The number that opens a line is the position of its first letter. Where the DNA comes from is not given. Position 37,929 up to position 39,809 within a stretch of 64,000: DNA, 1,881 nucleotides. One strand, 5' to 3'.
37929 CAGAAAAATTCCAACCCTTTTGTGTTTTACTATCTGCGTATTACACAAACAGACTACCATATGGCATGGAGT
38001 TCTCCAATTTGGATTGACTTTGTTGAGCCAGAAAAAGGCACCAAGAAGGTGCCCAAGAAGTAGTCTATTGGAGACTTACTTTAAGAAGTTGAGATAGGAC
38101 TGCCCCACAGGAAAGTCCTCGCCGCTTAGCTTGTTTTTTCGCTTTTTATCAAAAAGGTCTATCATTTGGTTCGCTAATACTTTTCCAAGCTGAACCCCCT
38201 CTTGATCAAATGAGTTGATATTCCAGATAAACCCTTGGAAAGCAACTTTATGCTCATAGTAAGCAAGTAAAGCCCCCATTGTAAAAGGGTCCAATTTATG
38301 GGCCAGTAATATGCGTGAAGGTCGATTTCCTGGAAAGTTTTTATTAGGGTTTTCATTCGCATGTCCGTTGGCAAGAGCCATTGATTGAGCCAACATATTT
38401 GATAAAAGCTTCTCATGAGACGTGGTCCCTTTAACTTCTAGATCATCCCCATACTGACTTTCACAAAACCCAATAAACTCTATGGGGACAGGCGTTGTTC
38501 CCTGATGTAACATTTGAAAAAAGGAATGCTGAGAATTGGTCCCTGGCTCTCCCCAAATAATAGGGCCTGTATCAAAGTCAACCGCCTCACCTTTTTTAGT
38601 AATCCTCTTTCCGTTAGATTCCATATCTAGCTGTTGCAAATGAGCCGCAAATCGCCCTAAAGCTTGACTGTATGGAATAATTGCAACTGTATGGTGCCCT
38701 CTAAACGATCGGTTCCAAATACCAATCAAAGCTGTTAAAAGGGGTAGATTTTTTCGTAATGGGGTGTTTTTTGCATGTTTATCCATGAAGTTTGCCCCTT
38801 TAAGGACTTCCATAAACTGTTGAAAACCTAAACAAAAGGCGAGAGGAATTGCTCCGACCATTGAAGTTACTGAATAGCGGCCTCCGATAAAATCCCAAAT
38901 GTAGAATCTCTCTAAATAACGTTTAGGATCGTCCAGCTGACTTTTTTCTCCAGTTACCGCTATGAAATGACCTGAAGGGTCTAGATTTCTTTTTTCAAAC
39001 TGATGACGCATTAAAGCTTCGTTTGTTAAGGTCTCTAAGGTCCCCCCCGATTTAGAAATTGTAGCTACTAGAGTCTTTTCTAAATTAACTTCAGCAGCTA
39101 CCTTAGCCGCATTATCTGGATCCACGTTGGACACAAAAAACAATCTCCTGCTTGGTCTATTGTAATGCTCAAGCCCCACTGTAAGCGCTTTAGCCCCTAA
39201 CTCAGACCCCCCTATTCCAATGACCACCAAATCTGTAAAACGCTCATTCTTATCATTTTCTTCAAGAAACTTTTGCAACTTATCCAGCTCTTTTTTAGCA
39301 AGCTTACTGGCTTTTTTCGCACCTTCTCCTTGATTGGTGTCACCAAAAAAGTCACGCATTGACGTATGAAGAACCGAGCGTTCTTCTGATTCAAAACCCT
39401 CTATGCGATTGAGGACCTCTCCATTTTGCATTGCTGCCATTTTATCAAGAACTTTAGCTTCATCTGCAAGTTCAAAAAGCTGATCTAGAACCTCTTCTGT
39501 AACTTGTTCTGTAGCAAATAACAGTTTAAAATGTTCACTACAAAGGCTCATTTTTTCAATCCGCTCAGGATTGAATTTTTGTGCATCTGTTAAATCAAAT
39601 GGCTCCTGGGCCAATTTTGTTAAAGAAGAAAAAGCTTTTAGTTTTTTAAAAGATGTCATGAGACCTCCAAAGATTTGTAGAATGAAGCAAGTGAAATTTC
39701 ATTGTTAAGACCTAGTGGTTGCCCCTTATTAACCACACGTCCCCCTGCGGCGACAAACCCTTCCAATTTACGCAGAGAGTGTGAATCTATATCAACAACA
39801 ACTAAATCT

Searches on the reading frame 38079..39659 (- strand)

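Call 51: search_protein_families(library=ncbifam, proteins=[window:38079-39659:-], max_evalue=1e-10)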
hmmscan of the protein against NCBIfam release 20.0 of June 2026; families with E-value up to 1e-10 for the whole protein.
window:38079-39659:- (527 aa): 7 families
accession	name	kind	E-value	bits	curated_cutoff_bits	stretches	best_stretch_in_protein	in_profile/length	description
NF010695.0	PRK14095.1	equivalog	6.4e-222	737.9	703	1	2-511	5-521/536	glucose-6-phosphate isomerase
NF001211.0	PRK00179.1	equivalog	1.3e-144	482.7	492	1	4-509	6-525/544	glucose-6-phosphate isomerase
NF010696.0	PRK14096.1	equivalog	6.9e-67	226.1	671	1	54-505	32-467/528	glucose-6-phosphate isomerase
NF003016.0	PRK03868.1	equivalog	5.3e-47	160.6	487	1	117-500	34-407/410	glucose-6-phosphate isomerase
NF040629.1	PGI_Meth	equivalog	3.3e-37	128.6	350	1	132-491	52-390/396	glucose-6-phosphate isomerase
NF010697.0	PRK14097.1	equivalog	2.8e-33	115.1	443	1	117-510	51-439/448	glucose-6-phosphate isomerase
NF007080.0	PRK09533.1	equivalog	2e-29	102.1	712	1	118-352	434-667/949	bifunctional transaldolase/phosoglucose isomerase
